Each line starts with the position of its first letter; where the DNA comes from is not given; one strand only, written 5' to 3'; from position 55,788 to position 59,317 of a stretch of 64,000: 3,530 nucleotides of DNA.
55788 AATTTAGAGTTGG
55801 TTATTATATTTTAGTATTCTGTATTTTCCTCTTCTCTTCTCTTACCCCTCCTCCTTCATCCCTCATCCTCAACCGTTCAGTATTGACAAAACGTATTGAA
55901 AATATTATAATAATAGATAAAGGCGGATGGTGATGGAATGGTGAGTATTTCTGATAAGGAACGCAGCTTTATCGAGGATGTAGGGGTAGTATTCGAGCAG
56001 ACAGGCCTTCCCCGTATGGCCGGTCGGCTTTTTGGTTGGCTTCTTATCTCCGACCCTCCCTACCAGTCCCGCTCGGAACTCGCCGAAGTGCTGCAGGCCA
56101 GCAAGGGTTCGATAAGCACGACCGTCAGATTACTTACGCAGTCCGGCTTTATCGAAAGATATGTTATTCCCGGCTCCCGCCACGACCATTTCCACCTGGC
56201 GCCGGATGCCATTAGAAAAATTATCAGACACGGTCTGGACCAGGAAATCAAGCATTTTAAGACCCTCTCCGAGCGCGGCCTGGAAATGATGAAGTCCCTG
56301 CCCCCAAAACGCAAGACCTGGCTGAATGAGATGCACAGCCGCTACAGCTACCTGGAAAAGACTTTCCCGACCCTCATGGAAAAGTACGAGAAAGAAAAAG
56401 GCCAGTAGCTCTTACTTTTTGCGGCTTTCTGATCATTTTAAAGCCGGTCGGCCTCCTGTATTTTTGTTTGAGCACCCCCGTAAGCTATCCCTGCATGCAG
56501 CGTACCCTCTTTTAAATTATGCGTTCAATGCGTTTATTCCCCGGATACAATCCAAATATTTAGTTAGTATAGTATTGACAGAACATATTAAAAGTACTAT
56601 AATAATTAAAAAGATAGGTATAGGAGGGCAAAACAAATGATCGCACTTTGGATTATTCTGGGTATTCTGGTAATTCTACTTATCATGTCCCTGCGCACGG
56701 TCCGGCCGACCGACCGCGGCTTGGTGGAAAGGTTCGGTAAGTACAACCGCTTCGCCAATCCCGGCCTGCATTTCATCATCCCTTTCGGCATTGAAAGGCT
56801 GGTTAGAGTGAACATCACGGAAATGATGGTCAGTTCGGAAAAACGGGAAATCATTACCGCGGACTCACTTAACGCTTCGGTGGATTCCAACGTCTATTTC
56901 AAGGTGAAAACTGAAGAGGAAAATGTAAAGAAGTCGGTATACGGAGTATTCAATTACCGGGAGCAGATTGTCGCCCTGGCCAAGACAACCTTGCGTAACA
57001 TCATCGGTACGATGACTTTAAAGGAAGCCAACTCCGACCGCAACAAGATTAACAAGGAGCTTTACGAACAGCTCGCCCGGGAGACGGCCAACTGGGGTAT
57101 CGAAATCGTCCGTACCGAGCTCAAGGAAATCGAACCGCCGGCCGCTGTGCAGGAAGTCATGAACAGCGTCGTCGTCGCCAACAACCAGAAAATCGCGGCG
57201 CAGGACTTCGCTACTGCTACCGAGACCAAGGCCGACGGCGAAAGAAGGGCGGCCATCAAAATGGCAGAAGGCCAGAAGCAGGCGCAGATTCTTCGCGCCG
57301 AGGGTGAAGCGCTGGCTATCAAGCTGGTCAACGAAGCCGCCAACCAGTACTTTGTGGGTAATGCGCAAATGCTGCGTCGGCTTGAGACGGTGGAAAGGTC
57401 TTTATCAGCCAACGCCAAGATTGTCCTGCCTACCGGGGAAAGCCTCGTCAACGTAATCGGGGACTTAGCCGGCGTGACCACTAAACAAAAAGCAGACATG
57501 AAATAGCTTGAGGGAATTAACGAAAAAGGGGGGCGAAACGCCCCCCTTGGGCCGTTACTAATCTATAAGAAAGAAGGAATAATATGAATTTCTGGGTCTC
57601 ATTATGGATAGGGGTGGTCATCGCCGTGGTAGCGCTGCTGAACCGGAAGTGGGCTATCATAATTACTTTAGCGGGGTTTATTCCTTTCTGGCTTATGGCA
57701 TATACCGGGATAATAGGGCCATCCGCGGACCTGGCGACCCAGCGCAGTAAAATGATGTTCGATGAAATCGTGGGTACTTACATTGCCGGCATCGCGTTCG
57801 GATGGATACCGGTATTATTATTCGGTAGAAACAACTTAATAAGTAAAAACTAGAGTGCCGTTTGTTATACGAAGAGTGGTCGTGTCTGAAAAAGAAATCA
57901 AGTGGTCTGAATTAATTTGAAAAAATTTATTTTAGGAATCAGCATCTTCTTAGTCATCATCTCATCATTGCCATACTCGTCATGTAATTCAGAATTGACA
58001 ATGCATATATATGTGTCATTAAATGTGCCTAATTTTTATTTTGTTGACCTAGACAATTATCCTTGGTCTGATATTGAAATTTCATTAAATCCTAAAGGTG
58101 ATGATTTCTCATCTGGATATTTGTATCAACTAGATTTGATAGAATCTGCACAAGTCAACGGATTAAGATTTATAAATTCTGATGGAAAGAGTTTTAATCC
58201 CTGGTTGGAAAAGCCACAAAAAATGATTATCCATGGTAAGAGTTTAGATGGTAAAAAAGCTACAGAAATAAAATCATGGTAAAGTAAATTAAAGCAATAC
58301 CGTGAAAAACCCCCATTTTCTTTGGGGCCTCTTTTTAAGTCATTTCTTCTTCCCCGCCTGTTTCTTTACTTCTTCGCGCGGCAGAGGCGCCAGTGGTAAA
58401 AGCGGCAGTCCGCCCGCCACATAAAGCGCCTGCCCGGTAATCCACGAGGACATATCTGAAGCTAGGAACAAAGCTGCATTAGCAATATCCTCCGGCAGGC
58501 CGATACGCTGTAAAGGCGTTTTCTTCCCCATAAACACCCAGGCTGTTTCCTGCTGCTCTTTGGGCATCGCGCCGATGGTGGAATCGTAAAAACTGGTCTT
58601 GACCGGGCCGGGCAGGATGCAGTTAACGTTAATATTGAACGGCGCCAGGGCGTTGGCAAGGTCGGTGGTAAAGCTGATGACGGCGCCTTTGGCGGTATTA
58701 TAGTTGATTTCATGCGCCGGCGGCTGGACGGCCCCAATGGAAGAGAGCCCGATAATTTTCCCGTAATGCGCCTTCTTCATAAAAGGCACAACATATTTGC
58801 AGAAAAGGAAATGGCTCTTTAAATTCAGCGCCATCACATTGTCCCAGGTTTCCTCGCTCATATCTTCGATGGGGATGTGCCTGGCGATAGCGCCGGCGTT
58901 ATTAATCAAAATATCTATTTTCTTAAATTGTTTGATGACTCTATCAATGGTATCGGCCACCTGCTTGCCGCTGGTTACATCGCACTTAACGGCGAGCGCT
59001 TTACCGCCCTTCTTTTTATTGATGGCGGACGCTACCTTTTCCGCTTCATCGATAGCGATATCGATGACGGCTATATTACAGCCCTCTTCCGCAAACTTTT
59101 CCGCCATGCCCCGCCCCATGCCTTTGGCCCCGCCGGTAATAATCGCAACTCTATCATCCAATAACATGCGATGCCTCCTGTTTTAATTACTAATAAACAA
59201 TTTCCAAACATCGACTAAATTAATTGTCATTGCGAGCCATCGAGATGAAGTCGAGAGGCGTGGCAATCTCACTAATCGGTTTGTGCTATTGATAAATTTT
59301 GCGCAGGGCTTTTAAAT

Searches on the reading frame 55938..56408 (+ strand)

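Call 67: search_protein_families(library=pfam, max_evalue=0.00001, proteins=[window:55938-56408:+])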
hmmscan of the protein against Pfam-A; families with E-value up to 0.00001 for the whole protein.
window:55938-56408:+ (156 aa): 1 family
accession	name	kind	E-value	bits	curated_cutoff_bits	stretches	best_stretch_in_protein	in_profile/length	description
PF12802.13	MarR_2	-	1.9e-07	31.6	27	1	23-75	2-53/61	MarR family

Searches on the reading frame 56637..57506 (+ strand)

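Call 67: search_protein_families(library=pfam, max_evalue=0.00001, proteins=[window:56637-57506:+])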
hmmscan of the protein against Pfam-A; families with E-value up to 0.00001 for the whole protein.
window:56637-57506:+ (289 aa): 1 family
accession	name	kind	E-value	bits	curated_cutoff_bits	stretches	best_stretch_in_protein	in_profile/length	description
PF01145.31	Band_7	-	5.4e-36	124.7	23.6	1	21-193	2-173/176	SPFH domain / Band 7 family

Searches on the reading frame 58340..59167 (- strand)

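Call 67: search_protein_families(library=pfam, max_evalue=0.00001, proteins=[window:58340-59167:-])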
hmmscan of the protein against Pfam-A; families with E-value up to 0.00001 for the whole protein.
window:58340-59167:- (275 aa): 4 families
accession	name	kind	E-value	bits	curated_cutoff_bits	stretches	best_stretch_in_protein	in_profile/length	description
PF13561.12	adh_short_C2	-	7.9e-64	215.9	27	1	14-254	3-235/236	Enoyl-(Acyl carrier protein) reductase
PF00106.31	adh_short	-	3.2e-56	190.3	26.6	1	6-193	1-186/195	short chain dehydrogenase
PF08659.16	KR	-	5.3e-12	46.4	22.6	1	9-165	4-158/180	KR domain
PF23441.1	SDR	-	2.1e-06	27.8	27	1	7-256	9-257/258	SDR-like rossmann domain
